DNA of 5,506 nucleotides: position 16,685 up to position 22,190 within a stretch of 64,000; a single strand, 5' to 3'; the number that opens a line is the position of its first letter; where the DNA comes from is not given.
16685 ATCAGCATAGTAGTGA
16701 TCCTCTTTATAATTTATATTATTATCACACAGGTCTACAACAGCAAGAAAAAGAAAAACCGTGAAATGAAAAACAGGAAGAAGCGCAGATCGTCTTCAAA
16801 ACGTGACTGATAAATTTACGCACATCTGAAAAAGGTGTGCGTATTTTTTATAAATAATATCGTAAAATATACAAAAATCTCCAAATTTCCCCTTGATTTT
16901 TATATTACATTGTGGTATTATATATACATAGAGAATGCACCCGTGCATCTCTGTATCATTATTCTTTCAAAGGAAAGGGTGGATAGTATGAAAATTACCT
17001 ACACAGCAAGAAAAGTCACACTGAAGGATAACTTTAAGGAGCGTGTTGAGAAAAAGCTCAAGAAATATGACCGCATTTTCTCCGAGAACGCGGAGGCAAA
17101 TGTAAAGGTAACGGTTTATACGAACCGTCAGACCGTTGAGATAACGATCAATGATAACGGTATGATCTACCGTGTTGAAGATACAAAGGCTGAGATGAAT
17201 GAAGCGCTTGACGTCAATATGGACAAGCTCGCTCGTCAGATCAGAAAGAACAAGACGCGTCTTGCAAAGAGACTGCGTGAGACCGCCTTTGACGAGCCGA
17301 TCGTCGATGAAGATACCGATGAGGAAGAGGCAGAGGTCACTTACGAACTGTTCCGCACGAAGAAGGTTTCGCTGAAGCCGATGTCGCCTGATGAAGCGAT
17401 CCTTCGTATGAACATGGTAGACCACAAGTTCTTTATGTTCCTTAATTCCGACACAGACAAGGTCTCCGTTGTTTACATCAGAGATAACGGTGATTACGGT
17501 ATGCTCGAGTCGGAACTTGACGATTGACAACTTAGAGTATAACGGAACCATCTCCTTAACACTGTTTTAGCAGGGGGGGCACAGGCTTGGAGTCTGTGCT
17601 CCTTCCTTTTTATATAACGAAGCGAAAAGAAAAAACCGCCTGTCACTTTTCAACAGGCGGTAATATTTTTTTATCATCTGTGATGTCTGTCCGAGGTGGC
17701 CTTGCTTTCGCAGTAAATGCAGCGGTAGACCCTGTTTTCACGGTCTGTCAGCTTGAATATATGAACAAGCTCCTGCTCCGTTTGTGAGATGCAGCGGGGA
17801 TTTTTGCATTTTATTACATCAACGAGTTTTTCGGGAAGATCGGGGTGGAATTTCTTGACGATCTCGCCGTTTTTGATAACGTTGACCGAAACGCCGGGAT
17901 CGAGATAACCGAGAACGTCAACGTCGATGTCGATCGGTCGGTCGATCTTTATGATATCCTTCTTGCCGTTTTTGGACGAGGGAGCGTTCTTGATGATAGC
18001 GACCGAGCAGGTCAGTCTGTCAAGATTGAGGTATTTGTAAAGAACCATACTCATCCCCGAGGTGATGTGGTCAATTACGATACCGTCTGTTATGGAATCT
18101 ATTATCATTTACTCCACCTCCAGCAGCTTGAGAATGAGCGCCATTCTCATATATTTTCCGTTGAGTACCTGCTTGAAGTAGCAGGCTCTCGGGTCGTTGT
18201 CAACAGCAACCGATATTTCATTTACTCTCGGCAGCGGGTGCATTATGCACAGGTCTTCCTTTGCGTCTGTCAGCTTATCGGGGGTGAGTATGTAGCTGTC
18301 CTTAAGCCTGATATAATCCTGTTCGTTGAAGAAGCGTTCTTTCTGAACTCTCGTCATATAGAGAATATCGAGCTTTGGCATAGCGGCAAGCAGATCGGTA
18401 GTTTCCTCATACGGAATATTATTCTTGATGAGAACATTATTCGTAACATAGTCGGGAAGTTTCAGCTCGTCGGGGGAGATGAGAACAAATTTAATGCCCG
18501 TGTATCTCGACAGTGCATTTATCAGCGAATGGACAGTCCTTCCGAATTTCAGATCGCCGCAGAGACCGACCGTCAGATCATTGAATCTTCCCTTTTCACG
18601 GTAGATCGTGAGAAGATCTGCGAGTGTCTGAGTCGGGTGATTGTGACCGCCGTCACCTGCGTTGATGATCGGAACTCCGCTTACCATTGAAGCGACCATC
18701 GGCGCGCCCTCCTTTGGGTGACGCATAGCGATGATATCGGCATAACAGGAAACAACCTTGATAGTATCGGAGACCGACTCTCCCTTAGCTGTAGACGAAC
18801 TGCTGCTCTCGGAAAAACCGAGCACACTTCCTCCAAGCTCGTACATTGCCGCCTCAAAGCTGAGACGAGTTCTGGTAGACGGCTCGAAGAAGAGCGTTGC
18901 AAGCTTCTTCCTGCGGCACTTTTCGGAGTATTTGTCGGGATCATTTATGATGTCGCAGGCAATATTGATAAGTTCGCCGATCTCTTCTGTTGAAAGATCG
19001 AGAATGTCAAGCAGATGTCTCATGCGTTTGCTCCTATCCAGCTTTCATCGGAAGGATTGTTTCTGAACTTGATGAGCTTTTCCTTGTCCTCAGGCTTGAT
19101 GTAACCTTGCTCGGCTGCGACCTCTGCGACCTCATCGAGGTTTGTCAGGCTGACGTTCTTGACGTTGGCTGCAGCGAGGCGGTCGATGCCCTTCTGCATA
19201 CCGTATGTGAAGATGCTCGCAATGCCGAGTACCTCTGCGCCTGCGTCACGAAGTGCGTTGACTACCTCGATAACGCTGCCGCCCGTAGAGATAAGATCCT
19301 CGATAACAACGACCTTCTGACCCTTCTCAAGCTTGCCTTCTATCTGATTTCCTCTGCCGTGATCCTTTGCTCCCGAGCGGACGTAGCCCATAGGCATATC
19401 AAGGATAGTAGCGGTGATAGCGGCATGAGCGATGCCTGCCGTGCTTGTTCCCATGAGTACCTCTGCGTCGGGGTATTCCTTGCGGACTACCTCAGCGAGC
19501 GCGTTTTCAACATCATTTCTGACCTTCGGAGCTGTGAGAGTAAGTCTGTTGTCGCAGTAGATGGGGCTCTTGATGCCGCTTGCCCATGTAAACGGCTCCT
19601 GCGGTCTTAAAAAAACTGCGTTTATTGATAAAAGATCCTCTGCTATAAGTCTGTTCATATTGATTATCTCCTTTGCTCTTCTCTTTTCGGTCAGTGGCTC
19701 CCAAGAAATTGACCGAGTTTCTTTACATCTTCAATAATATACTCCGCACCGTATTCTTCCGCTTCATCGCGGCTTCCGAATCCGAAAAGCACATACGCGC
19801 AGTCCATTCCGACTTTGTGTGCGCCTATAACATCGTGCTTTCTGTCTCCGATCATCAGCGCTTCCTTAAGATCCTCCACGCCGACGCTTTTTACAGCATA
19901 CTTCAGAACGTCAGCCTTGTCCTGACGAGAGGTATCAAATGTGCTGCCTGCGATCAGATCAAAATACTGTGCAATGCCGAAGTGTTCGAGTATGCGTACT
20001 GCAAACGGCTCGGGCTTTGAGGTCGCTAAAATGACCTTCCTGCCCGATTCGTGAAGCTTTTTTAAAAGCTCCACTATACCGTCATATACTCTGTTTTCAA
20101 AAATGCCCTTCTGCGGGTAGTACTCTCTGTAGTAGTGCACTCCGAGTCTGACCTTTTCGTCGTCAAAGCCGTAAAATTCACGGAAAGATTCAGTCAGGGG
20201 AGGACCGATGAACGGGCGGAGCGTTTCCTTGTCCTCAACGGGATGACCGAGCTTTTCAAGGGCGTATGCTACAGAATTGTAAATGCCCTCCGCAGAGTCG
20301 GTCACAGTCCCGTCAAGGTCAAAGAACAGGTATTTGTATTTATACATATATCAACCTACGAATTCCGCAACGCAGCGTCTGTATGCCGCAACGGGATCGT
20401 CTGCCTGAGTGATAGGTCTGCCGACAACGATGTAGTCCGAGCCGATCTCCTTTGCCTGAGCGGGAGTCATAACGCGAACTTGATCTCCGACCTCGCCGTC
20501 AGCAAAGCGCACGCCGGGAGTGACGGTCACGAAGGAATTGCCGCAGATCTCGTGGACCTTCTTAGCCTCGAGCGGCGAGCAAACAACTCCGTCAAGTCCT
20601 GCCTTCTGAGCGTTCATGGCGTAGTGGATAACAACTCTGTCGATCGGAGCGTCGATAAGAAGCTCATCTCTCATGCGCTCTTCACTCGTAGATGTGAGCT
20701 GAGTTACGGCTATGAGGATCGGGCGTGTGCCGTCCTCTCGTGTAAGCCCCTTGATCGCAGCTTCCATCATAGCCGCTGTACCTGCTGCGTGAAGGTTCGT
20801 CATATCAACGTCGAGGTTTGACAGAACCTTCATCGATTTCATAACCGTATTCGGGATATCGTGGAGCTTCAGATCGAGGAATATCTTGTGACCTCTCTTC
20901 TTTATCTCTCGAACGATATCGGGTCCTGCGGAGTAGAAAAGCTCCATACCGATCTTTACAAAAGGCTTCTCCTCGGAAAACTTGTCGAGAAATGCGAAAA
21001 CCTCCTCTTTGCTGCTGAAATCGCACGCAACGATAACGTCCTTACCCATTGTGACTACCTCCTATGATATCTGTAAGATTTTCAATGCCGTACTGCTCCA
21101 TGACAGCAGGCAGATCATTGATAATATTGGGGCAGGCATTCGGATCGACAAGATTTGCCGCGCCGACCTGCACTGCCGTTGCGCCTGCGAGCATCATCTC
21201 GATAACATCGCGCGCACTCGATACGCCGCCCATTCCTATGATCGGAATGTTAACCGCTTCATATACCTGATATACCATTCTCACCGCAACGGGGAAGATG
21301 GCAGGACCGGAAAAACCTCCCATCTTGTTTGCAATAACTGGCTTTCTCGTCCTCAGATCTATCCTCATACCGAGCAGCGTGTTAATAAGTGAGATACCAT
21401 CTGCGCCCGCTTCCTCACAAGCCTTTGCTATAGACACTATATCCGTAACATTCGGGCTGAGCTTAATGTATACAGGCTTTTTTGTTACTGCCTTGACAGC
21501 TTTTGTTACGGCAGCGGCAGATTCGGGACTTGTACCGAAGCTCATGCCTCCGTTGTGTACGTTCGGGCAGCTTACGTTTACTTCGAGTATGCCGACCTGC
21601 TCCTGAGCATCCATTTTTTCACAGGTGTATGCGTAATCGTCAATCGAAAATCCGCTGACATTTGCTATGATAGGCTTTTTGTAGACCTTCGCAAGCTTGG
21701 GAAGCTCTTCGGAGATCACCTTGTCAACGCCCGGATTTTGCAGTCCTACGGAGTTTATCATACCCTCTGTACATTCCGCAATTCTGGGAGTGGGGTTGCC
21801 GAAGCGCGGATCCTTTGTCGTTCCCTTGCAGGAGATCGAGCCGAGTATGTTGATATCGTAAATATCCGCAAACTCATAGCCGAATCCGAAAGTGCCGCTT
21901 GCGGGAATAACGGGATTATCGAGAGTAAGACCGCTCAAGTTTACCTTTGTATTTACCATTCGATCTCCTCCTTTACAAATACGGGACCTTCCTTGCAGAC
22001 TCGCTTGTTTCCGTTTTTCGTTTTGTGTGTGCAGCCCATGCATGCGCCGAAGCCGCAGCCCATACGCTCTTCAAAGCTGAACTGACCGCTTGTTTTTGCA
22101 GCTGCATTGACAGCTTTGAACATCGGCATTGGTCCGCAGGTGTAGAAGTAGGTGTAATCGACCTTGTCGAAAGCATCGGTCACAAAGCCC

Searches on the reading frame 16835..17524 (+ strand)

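Call 61: search_protein_families(library=pfam, proteins=[window:16835-17524:+], max_evalue=0.0001)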
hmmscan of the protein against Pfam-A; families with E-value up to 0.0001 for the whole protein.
window:16835-17524:+ (230 aa): 2 families
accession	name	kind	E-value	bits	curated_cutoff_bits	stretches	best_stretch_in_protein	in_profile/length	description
PF16321.10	Ribosom_S30AE_C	-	2.9e-23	81.8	25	1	170-222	4-56/57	Sigma 54 modulation/S30EA ribosomal protein C terminus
PF02482.25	Ribosomal_S30AE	-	4.1e-19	69.5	23.7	1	54-143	1-87/88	Sigma 54 modulation protein / S30EA ribosomal protein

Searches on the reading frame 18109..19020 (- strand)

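Call 61: search_protein_families(library=pfam, proteins=[window:18109-19020:-], max_evalue=0.0001)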
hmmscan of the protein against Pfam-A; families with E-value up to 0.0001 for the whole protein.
window:18109-19020:- (303 aa): 2 families
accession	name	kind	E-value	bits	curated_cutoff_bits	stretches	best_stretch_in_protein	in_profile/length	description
PF02729.26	OTCace_N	-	2.1e-47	161.3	29.9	1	1-140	1-147/148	Aspartate/ornithine carbamoyltransferase, carbamoyl-P binding domain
PF00185.30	OTCace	-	2.5e-27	96.3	29.4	1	148-297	2-155/157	Aspartate/ornithine carbamoyltransferase, Asp/Orn binding domain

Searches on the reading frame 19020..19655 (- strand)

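Call 61: search_protein_families(library=pfam, proteins=[window:19020-19655:-], max_evalue=0.0001)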
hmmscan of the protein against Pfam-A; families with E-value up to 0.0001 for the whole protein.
window:19020-19655:- (211 aa): 2 families
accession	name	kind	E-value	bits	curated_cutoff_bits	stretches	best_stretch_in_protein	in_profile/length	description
PF00156.33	Pribosyltran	-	2.4e-13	50.1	26.3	1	43-153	9-127/158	Phosphoribosyl transferase domain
PF14681.12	UPRTase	-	1.4e-05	25.1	27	1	104-188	113-194/206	Uracil phosphoribosyltransferase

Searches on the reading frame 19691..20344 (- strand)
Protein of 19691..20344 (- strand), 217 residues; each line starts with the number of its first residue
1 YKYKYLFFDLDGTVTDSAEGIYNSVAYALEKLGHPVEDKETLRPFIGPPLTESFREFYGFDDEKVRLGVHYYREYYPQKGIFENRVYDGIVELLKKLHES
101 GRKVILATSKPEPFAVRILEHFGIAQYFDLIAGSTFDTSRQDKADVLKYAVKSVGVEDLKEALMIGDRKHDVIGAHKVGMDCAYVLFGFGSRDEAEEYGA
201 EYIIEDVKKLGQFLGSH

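Call 61: search_protein_families(library=pfam, proteins=[window:19691-20344:-], max_evalue=0.0001)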
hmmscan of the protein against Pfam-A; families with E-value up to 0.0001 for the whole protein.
window:19691-20344:- (217 aa): 5 families
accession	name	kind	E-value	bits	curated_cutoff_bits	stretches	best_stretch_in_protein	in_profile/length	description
PF13419.12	HAD_2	-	7.4e-32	111.3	23.8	1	7-185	2-178/178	Haloacid dehalogenase-like hydrolase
PF00702.32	Hydrolase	-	8.9e-24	85.4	26.4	1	3-179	1-191/191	haloacid dehalogenase-like hydrolase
PF12710.13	HAD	-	2.8e-13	51.1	27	1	6-172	1-185/189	haloacid dehalogenase-like hydrolase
PF13242.12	Hydrolase_like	-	4.6e-11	42.9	22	1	146-209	9-74/75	HAD-hyrolase-like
PF08282.18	Hydrolase_3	-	9.8e-06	25.9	20.9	0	86-136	16-66/255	haloacid dehalogenase-like hydrolase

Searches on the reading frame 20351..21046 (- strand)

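Call 61: search_protein_families(library=pfam, proteins=[window:20351-21046:-], max_evalue=0.0001)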
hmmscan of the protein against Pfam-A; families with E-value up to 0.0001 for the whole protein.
window:20351-21046:- (231 aa): 1 family
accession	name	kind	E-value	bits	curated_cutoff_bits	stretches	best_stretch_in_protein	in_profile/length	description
PF00215.30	OMPdecase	-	5.3e-63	213.3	27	1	4-224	3-220/221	Orotidine 5'-phosphate decarboxylase / HUMPS family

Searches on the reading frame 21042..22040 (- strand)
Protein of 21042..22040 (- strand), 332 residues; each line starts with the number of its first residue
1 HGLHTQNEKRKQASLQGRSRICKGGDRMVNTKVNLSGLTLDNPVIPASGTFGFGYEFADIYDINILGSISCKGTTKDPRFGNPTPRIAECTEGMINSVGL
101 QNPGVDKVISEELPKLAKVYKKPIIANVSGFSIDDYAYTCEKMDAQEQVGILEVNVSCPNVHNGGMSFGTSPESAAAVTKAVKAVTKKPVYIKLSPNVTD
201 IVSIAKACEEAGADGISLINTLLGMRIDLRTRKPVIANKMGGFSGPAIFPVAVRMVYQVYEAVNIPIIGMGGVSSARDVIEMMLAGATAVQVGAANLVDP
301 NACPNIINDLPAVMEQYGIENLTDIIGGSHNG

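Call 61: search_protein_families(library=pfam, proteins=[window:21042-22040:-], max_evalue=0.0001)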
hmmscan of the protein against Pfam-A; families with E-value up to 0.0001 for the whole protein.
window:21042-22040:- (332 aa): 3 families
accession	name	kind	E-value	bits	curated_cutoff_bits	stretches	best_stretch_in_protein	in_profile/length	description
PF01180.27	DHO_dh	-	2.9e-92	309.4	27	1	32-314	3-291/291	Dihydroorotate dehydrogenase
PF03060.21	NMO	-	2.9e-08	33.9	28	1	240-298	167-227/331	Nitronate monooxygenase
PF01207.24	Dus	-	7.9e-08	32.2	20.4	1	136-302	67-223/311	Dihydrouridine synthase (Dus)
